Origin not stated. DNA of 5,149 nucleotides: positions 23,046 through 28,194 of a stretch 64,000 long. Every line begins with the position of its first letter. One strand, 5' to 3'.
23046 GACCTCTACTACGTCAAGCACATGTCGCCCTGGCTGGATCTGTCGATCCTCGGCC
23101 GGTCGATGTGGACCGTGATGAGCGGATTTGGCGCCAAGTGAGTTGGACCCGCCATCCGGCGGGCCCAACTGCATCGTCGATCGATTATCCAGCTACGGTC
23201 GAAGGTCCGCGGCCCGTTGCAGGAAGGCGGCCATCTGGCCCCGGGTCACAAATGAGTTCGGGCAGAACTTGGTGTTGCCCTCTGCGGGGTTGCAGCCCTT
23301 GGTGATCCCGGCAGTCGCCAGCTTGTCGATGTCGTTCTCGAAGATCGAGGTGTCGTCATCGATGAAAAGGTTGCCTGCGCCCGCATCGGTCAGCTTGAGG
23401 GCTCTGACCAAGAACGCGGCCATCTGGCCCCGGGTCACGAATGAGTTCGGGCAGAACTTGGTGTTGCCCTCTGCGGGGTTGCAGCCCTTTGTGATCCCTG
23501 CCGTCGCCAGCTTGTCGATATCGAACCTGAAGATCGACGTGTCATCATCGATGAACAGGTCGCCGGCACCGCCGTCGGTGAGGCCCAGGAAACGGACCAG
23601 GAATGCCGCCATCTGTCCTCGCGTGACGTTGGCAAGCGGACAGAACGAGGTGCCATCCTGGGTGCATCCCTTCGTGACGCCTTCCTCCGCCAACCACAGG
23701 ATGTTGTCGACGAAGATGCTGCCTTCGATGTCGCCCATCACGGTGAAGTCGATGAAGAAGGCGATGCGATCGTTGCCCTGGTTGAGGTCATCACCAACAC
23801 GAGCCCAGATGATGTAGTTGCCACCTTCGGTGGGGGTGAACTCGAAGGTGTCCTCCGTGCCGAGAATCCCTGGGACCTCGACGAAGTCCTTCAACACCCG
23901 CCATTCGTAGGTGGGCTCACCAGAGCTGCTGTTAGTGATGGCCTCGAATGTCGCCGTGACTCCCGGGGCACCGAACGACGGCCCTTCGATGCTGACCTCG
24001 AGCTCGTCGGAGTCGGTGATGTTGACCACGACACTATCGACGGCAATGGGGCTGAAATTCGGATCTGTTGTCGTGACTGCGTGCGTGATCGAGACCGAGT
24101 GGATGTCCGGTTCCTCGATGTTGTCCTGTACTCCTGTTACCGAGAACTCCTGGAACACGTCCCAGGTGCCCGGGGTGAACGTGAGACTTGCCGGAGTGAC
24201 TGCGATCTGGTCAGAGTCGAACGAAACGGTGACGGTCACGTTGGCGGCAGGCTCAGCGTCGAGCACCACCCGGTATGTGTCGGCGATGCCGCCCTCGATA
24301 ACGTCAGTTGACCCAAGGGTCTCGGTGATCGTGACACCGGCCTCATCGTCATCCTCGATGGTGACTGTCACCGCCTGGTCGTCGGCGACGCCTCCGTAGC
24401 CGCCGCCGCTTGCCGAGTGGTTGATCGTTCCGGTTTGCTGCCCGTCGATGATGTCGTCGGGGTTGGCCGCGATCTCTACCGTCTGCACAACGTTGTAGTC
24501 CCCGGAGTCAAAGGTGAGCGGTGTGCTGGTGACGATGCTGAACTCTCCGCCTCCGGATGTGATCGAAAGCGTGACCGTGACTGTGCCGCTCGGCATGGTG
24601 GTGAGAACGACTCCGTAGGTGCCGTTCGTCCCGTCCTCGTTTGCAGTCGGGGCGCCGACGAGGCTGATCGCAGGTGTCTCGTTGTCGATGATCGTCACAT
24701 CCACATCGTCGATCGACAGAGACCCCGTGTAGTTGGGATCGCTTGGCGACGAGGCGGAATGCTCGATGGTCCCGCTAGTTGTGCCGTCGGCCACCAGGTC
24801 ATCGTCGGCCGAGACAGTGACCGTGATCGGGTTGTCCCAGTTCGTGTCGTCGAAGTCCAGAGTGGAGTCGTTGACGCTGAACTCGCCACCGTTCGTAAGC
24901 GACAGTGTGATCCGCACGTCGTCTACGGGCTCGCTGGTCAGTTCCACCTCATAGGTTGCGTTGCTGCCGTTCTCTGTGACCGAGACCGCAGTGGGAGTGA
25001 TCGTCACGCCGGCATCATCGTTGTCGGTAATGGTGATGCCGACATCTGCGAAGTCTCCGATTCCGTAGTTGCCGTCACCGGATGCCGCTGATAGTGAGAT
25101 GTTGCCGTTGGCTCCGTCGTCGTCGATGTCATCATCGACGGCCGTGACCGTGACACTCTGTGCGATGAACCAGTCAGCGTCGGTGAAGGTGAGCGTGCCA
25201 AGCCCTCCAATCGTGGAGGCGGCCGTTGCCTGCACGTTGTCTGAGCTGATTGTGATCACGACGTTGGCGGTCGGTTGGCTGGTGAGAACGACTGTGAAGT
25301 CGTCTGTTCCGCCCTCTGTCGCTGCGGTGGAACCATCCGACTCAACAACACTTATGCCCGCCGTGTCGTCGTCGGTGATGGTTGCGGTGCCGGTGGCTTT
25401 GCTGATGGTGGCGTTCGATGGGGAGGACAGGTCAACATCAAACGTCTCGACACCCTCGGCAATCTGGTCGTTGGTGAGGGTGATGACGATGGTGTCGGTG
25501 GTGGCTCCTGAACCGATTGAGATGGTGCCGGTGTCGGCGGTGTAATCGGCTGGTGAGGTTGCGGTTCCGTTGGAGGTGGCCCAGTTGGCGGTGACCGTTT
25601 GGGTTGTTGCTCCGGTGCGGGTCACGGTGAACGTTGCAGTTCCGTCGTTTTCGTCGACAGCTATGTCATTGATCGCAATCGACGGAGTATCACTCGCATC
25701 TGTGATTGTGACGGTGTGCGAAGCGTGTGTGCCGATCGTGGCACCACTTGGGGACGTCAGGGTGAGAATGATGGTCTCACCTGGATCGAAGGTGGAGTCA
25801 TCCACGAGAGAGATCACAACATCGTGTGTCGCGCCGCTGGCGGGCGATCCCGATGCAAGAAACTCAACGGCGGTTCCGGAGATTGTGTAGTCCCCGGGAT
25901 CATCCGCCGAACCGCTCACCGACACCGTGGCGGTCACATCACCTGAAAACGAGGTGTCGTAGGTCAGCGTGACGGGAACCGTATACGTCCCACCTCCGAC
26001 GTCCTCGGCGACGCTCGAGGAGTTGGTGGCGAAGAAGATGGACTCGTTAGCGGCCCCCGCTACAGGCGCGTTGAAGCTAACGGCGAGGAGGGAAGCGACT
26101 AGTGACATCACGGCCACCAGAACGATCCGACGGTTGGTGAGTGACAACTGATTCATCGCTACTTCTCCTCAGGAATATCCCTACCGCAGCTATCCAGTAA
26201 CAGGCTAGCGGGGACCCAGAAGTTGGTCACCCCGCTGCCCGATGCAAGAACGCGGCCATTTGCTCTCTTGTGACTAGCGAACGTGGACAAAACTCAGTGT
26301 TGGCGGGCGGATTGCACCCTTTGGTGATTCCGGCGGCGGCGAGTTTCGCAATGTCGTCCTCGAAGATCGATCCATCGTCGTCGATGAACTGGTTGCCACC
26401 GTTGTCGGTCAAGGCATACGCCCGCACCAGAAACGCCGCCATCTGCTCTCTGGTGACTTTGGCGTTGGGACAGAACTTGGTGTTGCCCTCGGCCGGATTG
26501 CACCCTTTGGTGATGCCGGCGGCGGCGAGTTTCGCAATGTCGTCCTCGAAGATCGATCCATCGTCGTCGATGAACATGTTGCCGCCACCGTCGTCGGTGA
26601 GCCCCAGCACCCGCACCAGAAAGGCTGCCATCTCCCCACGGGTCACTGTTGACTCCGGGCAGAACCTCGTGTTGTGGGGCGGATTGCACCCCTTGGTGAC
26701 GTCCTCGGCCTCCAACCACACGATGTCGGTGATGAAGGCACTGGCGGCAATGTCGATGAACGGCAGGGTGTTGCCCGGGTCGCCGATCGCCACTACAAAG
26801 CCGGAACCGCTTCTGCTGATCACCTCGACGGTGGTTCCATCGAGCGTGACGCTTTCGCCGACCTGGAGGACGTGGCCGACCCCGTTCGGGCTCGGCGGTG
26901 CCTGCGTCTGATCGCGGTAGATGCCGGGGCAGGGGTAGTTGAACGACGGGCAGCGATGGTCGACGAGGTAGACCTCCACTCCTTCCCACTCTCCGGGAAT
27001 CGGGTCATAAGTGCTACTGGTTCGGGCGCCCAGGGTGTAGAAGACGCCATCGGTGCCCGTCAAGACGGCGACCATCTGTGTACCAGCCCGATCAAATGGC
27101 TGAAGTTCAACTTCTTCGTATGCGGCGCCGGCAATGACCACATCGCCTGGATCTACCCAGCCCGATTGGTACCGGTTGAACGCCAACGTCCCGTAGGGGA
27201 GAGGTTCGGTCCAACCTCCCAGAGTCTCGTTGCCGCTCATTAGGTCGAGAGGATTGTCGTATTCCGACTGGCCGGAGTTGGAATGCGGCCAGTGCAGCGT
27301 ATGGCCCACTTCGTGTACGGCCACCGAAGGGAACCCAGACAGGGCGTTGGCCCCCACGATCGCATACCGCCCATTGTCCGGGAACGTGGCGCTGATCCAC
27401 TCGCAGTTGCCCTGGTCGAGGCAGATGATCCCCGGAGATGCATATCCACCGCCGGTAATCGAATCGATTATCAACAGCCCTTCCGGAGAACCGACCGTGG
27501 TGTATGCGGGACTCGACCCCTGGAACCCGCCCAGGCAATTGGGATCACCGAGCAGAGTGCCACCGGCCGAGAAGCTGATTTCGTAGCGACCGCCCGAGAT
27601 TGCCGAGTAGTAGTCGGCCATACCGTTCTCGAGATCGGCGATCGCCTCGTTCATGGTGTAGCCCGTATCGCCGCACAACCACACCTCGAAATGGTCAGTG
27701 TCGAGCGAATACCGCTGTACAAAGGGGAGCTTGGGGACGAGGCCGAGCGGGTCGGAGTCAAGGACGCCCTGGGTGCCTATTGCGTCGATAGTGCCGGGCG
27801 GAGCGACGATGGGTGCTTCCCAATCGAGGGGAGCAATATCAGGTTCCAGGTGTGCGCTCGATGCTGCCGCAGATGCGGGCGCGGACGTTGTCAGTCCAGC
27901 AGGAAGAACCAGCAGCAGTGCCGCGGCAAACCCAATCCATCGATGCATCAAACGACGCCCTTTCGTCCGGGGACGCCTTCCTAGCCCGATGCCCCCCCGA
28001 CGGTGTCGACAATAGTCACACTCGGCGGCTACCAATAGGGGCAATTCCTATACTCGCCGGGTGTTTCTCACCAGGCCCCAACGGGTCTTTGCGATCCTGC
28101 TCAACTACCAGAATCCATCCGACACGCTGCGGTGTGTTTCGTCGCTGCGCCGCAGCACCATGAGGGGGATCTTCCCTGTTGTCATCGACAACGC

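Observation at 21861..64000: ~42 kb envelope-glycan plus SLH-protein island directly after the atp operon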

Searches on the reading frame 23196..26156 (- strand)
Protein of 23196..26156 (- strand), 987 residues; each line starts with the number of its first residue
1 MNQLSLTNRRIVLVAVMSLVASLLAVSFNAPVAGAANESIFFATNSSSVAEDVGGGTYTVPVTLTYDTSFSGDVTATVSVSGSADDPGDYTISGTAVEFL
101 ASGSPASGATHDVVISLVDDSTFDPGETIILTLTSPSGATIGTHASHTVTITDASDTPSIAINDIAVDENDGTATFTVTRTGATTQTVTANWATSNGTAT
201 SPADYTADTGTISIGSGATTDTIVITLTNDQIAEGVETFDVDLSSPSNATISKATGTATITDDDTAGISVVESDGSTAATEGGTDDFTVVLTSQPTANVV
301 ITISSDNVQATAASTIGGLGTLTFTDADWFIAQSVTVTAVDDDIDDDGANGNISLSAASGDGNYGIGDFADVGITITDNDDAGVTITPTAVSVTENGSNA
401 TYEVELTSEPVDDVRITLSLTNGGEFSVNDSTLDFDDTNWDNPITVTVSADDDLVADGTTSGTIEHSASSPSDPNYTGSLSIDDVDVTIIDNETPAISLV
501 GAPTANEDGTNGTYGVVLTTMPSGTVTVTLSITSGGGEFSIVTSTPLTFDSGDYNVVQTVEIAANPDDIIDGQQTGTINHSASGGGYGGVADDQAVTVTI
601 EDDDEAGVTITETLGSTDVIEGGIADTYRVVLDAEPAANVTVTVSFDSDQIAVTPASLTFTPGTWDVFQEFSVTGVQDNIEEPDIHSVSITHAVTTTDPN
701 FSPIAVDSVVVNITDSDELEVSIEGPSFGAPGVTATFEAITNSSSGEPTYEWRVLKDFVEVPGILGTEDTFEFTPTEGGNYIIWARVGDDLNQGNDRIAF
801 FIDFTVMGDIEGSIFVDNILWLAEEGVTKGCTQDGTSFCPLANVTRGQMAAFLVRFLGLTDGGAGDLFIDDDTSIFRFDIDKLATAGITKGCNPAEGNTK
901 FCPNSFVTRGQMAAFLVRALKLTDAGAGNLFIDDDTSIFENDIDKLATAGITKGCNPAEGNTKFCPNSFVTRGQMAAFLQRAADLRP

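Call 3: search_protein_families(library=pfam, proteins=[window:23196-26156:-])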
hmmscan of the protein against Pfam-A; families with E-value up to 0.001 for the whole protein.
window:23196-26156:- (987 aa): 2 families
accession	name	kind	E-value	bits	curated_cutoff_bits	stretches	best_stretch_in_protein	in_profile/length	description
PF03160.20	Calx-beta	-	3.1e-24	85.7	27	1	163-264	13-119/119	Calx-beta domain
PF00395.25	SLH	-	6.5e-11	42.5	20.8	0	809-850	4-44/44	S-layer homology domain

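Call 13: search_protein_families(library=pfam, proteins=[window:23196-25700:-], max_evalue=1)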
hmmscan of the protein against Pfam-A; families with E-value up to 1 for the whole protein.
window:23196-25700:- (835 aa): 7 families
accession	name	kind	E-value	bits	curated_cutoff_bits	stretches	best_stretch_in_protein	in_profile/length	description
PF03160.20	Calx-beta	-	4.2e-20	72.4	27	2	11-112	13-119/119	Calx-beta domain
PF00395.25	SLH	-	7.3e-11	42.3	20.8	3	657-698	4-44/44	S-layer homology domain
PF17982.7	C5HCH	-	0.025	15.2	26.3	0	805-832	10-37/50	NSD Cys-His rich domain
PF18602.6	Rap1a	-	0.029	15.3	27.7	0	679-705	39-65/90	Rap1a immunity proteins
PF17766.7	fn3_6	-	0.029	15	26.4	0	224-257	39-72/99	Fibronectin type-III domain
PF20258.4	tRNA_Me_trans_C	-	0.24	12.2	20.6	0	482-503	38-59/77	Aminomethyltransferase beta-barrel domain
PF25581.1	AsqO_C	-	0.38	11.3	27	1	234-278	48-92/131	AsqO-like, C-terminal domain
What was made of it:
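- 23193..26156 (-): SLH987: secreted protein, 14% Thr and 10.5% Asp, with Calx-beta repeats and three C-terminal SLH repeats; candidate S-layer or adhesin protein. Calx-beta E 3e-24 and SLH E 6.5e-11 (calls 3, 13).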

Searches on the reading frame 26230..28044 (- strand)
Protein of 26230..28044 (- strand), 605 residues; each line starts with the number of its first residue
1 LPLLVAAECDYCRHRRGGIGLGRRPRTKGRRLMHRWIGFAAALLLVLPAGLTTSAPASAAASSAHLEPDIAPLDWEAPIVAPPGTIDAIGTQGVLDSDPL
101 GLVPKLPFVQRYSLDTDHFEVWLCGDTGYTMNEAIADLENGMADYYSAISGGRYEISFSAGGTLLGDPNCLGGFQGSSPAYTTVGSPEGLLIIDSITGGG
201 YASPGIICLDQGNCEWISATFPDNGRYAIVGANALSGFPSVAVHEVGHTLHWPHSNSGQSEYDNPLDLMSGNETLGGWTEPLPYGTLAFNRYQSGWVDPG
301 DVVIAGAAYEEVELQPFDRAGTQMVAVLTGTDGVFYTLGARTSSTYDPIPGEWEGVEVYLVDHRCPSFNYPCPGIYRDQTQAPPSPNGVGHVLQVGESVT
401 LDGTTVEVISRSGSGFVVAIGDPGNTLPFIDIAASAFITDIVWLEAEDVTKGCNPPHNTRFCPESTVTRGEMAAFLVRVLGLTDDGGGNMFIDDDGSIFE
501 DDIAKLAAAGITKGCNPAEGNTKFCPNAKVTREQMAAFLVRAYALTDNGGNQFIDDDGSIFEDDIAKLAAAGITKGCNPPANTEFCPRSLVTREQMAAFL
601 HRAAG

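Call 3: search_protein_families(library=pfam, proteins=[window:26230-28044:-])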
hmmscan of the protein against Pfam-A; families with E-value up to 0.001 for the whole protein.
window:26230-28044:- (605 aa): 1 family
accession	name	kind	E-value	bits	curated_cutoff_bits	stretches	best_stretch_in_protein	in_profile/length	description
PF00395.25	SLH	-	8.2e-10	38.9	20.8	0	498-536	8-44/44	S-layer homology domain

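Call 13: search_protein_families(library=pfam, proteins=[window:26230-27948:-], max_evalue=1)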
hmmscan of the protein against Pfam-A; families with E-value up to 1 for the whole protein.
window:26230-27948:- (573 aa): 4 families
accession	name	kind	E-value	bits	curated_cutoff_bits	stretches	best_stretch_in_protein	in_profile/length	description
PF00395.25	SLH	-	7e-10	39.2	20.8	2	466-504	8-44/44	S-layer homology domain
PF18602.6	Rap1a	-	0.054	14.4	27.7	0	486-508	40-62/90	Rap1a immunity proteins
PF00413.30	Peptidase_M10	-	0.074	13.4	24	1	204-227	106-129/159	Matrixin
PF05547.17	Peptidase_M6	-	0.096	12.4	22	1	82-126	44-86/294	Immune inhibitor A peptidase M6, catalytic domain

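Call 42: find_related_loci(query=window:26230-27948:-, collection=metagenome_contigs, flank=10000)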
Query window:26230-27948:- (573 aa) in metagenome_contigs; peptide patterns used: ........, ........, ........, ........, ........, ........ (x = any residue, [..] = any of these).
63 stretches matched a pattern; 12 encode a relative of the query (tblastn E <= 1e-3); 12 distinct loci.
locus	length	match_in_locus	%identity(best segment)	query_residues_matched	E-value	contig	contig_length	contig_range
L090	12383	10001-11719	87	1-573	0e+0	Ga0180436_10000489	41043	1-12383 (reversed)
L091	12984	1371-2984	78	37-573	0e+0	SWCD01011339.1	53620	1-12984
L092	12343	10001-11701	68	1-573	0e+0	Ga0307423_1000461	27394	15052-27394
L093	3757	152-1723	68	46-573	0e+0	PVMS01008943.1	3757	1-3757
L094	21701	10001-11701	65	1-573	0e+0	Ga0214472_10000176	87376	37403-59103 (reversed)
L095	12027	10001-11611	69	35-573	0e+0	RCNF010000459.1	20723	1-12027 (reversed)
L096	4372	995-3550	57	35-573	2e-128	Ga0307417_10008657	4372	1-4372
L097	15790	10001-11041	60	24-371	4e-125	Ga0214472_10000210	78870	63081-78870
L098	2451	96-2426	52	12-573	9e-128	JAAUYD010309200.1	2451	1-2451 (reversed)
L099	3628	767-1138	46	10-134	2e-26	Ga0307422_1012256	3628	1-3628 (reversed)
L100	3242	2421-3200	31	50-317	2e-26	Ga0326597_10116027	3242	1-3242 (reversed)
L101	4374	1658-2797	32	41-388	4e-25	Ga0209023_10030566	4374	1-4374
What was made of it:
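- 26227..27948 (-): SLH605: secreted protein with an HEVGH (HExxH zincin-type) motif, suggesting a metalloprotease, and three C-terminal SLH repeats. Twelve related loci were found (call 42).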

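Call 46: search_protein_families(library=pfam, proteins=[L094:11782-14757:+, L094:14917-15573:+, L094:16191-18218:-, L094:18218-20548:-, L094:20260-21579:-, L094:2734-3591:-, L091:3069-7094:+, L091:9040-10113:+, L091:9813-11417:+, L091:11407-12111:+])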
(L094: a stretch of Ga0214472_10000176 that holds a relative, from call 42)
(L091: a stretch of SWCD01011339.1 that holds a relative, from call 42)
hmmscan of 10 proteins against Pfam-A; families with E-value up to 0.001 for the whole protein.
L094:11782-14757:+ (992 aa): 2 families
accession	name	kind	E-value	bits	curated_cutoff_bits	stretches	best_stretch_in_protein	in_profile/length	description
PF03160.20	Calx-beta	-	6.9e-40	136.2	27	2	282-367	13-99/119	Calx-beta domain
PF00395.25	SLH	-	1.3e-11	44.7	20.8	0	883-919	11-44/44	S-layer homology domain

L094:14917-15573:+ (219 aa): 3 families
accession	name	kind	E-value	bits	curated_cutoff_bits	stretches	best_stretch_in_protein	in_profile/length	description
PF00072.30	Response_reg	-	4e-17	62.8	30.2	1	6-110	2-100/111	Response regulator receiver domain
PF00196.25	GerE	-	2.3e-14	53.2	23.5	1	153-197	2-46/57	Bacterial regulatory proteins, luxR family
PF08281.18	Sigma70_r4_2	-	8.1e-05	22.6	25.7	1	151-189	8-47/54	Sigma-70, region 4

L094:16191-18218:- (676 aa): 3 families
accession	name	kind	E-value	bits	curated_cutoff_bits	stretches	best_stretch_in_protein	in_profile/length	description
PF02518.31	HATPase_c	-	5.3e-10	40.2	26.4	1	577-661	6-109/111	Histidine kinase-, DNA gyrase B-, and HSP90-like ATPase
PF13581.12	HATPase_c_2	-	6.8e-10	39.5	27.4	1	567-623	22-84/127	Histidine kinase-like ATPase domain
PF13185.12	GAF_2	-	0.00096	19.8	28.6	0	385-441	79-135/136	GAF domain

L094:18218-20548:- (777 aa): 1 family
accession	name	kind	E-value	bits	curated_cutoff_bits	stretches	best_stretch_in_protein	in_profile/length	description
PF07730.19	HisKA_3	-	2.4e-10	41.2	24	1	593-658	2-66/68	Histidine kinase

L094:20260-21579:- (440 aa): 2 families
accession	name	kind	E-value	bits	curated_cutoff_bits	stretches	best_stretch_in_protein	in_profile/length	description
PF00211.25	Guanylate_cyc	-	1.1e-21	77.7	21.9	1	257-426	8-173/183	Adenylate and Guanylate cyclase catalytic domain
PF00072.30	Response_reg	-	9.8e-15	55.1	30.2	1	11-111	1-96/111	Response regulator receiver domain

L094:2734-3591:- (286 aa): 0 families

L091:3069-7094:+ (1342 aa): 3 families
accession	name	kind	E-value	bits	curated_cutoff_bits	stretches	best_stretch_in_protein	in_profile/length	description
PF03160.20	Calx-beta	-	1.8e-50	170.3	27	5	166-269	13-119/119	Calx-beta domain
PF00395.25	SLH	-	3.3e-10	40.2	20.8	0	1165-1207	4-44/44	S-layer homology domain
PF22352.2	K319L-like_PKD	-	0.00053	20.4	27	1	1104-1160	26-82/84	K319L-like, PKD domain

L091:9040-10113:+ (358 aa): 4 families
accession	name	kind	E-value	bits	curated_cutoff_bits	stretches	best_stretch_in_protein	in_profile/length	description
PF01370.27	Epimerase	-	4.3e-28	98.8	20.9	1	40-264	2-225/240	NAD dependent epimerase/dehydratase family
PF16363.11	GDP_Man_Dehyd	-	4.2e-16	59.8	27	1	40-260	1-233/332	GDP-mannose 4,6 dehydratase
PF04321.23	RmlD_sub_bind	-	1.1e-12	48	27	1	38-265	2-198/287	RmlD substrate binding domain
PF01073.25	3Beta_HSD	-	0.00036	20.1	22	0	40-229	1-195/280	3-beta hydroxysteroid dehydrogenase/isomerase family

L091:9813-11417:+ (535 aa): 2 families
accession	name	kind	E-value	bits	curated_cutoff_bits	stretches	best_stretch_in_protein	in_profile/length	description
PF13450.12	NAD_binding_8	-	7.4e-10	39.4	21.9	1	112-170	1-65/68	NAD(P)-binding Rossmann-like domain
PF01593.30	Amino_oxidase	-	2.6e-08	34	19.8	1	128-527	12-441/443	Flavin containing amine oxidoreductase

L091:11407-12111:+ (235 aa): 1 family
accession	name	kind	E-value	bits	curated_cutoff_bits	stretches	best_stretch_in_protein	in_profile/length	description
PF00535.33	Glycos_transf_2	-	4.9e-27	95.3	23.3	1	9-164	3-162/168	Glycosyl transferase family 2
